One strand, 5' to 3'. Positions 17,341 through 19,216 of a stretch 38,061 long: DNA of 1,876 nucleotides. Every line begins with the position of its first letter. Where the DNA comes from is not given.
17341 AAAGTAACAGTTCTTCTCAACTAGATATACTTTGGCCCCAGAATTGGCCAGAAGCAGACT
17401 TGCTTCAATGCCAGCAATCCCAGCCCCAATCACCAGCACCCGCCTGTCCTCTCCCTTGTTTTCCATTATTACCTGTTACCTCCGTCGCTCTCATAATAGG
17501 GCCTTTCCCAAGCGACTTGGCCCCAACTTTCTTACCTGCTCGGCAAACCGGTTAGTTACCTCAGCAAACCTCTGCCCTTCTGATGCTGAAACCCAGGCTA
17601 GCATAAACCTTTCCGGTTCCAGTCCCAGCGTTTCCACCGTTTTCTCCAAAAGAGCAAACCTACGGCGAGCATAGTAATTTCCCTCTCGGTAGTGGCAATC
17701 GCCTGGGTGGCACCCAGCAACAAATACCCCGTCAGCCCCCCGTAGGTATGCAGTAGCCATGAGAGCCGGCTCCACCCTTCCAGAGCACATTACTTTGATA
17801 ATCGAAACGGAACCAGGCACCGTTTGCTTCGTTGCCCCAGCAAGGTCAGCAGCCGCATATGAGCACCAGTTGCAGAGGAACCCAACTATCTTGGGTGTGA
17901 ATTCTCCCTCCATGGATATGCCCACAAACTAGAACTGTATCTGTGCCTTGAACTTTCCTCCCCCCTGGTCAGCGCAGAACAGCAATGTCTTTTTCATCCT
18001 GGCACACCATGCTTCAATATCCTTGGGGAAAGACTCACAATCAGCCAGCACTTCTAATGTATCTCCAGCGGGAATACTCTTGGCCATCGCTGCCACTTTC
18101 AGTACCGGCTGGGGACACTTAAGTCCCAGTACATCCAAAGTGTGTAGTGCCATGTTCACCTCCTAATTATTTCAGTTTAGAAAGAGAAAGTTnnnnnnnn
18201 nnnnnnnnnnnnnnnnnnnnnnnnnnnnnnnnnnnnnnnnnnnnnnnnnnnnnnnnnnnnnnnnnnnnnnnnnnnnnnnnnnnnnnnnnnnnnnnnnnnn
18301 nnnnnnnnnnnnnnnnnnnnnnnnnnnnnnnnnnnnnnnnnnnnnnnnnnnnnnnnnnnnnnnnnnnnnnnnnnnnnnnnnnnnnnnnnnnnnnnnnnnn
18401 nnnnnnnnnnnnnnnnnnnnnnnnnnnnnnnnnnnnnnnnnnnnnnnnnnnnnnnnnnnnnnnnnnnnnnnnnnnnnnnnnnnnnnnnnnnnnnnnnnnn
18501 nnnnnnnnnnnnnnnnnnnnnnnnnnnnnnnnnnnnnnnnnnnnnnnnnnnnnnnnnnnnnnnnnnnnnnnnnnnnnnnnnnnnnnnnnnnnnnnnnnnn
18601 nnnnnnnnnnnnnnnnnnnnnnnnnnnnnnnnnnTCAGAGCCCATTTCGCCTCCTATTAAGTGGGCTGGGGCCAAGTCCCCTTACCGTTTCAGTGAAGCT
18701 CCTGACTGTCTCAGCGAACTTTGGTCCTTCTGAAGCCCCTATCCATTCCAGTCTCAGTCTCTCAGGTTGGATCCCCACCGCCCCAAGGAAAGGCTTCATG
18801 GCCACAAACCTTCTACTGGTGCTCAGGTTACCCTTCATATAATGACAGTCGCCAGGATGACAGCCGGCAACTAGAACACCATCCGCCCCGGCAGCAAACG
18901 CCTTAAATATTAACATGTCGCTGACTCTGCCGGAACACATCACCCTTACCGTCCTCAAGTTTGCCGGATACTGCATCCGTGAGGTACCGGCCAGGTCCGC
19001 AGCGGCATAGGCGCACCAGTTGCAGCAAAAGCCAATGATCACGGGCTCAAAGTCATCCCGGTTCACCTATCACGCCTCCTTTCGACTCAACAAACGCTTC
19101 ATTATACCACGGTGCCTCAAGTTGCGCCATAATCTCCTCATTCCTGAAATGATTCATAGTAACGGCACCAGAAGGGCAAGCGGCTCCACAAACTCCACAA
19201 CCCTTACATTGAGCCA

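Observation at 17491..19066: TusA and DsrE-like sulfur-relay genes sandwiched between two mvhD genes inside an Hdr operon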

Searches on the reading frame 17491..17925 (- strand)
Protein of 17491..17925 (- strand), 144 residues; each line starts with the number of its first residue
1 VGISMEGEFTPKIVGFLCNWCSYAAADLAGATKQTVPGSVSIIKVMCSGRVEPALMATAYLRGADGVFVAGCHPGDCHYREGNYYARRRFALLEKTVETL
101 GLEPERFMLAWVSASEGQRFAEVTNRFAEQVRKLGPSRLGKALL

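Call 4: search_protein_families(library=pfam, proteins=[window:17491-17925:-], max_evalue=0.01)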
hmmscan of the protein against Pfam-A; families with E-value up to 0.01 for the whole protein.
window:17491-17925:- (144 aa): 1 family
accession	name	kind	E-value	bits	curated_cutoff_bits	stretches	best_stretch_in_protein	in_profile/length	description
PF02662.21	FlpD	-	4.2e-51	172.5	22.3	1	13-135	1-123/123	Methyl-viologen-reducing hydrogenase, delta subunit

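Call 5: search_protein_families(library=ncbifam, proteins=[window:17491-17925:-], max_evalue=0.01)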
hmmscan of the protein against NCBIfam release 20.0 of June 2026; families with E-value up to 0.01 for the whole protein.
window:17491-17925:- (144 aa): 4 families
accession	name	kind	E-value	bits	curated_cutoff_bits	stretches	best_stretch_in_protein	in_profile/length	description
NF040770.1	hetero_SS_HdrA2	exception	3e-48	164.5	1100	1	8-137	645-774/777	CoB-CoM heterodisulfide reductase HdrA2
NF045873.1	F420_non_VhuD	exception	4.2e-31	107.8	215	1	11-139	2-130/132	F420-non-reducing hydrogenase iron-sulfur subunit VhuD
NF041891.1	hdrA_Methbact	equivalog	2.1e-12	46.1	1300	1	12-133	645-760/762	ferredoxin:CoB-CoM heterodisulfide reductase subunit HdrA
NF041778.1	hetero_SS_HdrA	equivalog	0.008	14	1400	1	12-82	655-724/771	ferredoxin:CoB-CoM heterodisulfide reductase subunit HdrA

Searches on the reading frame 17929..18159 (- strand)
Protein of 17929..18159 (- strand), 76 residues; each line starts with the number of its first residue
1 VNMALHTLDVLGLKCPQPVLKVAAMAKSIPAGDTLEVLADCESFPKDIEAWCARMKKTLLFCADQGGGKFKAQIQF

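Call 4: search_protein_families(library=pfam, proteins=[window:17929-18159:-], max_evalue=0.01)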
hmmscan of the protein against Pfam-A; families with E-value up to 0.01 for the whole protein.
window:17929-18159:- (76 aa): 1 family
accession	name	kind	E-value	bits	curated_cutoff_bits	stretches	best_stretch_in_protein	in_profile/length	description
PF01206.22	TusA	-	1.3e-17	63.8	28.6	1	6-74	1-68/70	Sulfurtransferase TusA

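Call 5: search_protein_families(library=ncbifam, proteins=[window:17929-18159:-], max_evalue=0.01)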
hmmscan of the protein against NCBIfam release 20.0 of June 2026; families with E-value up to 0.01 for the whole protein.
window:17929-18159:- (76 aa): 4 families
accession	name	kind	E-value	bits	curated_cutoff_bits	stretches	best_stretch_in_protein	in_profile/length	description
NF001423.0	PRK00299.1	equivalog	3e-11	43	78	1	5-61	9-65/82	sulfurtransferase TusA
NF008242.0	PRK11018.1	equivalog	2.2e-06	27.2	79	1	6-43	9-46/78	sulfurtransferase-like selenium metabolism protein YedF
NF041048.1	TusA_like_YeeD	exception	0.00025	20.6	147.5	1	7-55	3-51/72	thiosulfate utilization sulfurtransferase TsuB/YeeD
TIGR03527.1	selenium_YedF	equivalog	0.00033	20.5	110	1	8-52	1-45/194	sulfurtransferase-like selenium metabolism protein YedF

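Call 15: search_solved_structures(query=window:17929-18159:-, max_evalue=0.01, show_alignments=3)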
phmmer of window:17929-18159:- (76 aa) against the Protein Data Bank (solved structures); distinct sequences matched with E-value up to 0.01: 2.
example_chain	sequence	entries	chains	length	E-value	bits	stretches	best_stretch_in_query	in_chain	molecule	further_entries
1dcj_A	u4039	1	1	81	6.2e-10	42.3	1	6-60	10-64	YHHP PROTEIN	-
3lvj_C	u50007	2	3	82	6.4e-10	42.2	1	6-60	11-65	Sulfurtransferase tusA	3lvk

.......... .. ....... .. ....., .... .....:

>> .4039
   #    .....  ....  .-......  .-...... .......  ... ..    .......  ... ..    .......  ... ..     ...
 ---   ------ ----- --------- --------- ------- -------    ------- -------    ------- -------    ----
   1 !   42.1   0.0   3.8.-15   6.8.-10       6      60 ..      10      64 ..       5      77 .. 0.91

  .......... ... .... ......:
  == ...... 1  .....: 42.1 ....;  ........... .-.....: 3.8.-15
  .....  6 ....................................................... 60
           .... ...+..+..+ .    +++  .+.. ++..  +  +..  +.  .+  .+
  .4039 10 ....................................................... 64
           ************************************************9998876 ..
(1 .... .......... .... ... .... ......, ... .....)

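Call 34: search_solved_structures(query=window:17929-18159:-, max_evalue=10, show_alignments=5)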
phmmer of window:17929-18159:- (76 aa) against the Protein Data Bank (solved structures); distinct sequences matched with E-value up to 10: 9.
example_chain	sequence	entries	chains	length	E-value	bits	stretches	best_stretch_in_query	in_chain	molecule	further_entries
1dcj_A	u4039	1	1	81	6.2e-10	42.3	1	6-60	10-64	YHHP PROTEIN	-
3lvj_C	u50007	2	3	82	6.4e-10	42.2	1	6-60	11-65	Sulfurtransferase tusA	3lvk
1pav_A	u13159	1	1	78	0.011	19.3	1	7-67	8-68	Hypothetical protein Ta1170/Ta1414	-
1je3_A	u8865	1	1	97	0.014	19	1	6-49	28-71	HYPOTHETICAL 8.6 KDA PROTEIN IN AMYA-FLIE INTERGENIC REGION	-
3hz7_A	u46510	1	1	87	0.17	15.5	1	7-49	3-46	UPF0033 domain-containing protein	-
1jdq_A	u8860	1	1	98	0.3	14.7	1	5-71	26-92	HYPOTHETICAL PROTEIN TM0983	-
4ne3_A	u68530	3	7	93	0.54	13.9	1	11-63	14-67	Centromere protein S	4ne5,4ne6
4ndy_C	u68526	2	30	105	0.69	13.6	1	11-63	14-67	Centromere protein S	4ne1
8a22_BB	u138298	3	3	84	0.89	13.2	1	26-71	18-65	mS37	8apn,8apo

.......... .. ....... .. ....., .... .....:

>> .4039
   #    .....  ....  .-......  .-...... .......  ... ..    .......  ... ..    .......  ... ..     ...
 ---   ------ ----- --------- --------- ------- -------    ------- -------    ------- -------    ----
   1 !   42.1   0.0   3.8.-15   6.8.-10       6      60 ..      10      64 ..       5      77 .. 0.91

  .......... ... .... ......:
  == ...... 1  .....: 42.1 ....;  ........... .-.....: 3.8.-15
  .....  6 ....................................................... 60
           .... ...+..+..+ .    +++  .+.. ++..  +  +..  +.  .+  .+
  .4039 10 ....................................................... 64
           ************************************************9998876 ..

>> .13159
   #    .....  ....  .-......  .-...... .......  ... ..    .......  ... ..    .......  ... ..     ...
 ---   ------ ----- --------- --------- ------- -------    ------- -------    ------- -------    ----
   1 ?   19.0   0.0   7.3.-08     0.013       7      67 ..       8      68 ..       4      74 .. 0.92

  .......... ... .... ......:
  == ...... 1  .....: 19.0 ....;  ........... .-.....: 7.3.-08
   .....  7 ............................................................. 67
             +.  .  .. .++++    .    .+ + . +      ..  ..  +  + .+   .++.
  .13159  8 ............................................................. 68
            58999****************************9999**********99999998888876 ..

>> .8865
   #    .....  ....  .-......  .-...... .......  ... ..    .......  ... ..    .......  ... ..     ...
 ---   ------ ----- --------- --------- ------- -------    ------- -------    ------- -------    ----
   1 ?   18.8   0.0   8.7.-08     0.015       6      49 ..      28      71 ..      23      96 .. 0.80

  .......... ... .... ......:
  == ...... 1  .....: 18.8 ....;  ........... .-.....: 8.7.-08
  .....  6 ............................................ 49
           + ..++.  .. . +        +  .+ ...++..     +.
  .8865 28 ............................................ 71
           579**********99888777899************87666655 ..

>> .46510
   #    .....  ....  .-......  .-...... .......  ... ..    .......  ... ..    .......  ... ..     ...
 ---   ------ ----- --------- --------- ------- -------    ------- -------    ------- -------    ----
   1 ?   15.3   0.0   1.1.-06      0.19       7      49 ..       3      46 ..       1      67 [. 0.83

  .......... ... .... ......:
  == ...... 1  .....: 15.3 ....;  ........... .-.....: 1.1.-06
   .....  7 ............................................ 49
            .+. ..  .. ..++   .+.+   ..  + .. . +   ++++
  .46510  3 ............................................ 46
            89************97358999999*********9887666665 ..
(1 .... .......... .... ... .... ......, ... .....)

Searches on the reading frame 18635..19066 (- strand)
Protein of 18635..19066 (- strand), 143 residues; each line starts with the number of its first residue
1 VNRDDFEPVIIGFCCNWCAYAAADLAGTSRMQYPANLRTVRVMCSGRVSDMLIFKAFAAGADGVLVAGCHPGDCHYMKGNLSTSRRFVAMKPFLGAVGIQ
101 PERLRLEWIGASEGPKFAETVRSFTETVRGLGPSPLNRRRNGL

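Call 4: search_protein_families(library=pfam, proteins=[window:18635-19066:-], max_evalue=0.01)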
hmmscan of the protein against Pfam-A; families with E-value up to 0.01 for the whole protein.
window:18635-19066:- (143 aa): 1 family
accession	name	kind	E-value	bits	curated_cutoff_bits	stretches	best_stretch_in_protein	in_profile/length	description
PF02662.21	FlpD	-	1.7e-53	180.3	22.3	1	10-132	1-123/123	Methyl-viologen-reducing hydrogenase, delta subunit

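Call 5: search_protein_families(library=ncbifam, proteins=[window:18635-19066:-], max_evalue=0.01)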
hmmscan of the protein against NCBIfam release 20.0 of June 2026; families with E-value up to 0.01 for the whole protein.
window:18635-19066:- (143 aa): 4 families
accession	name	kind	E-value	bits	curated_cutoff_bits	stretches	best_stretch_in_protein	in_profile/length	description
NF040770.1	hetero_SS_HdrA2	exception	1.8e-52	178.5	1100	1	4-133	644-773/777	CoB-CoM heterodisulfide reductase HdrA2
NF045873.1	F420_non_VhuD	exception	1.2e-38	132.2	215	1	7-137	1-131/132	F420-non-reducing hydrogenase iron-sulfur subunit VhuD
NF041891.1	hdrA_Methbact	equivalog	1.1e-10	40.4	1300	1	5-128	641-758/762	ferredoxin:CoB-CoM heterodisulfide reductase subunit HdrA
NF041778.1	hetero_SS_HdrA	equivalog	5.4e-05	21.2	1400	1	10-68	656-714/771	ferredoxin:CoB-CoM heterodisulfide reductase subunit HdrA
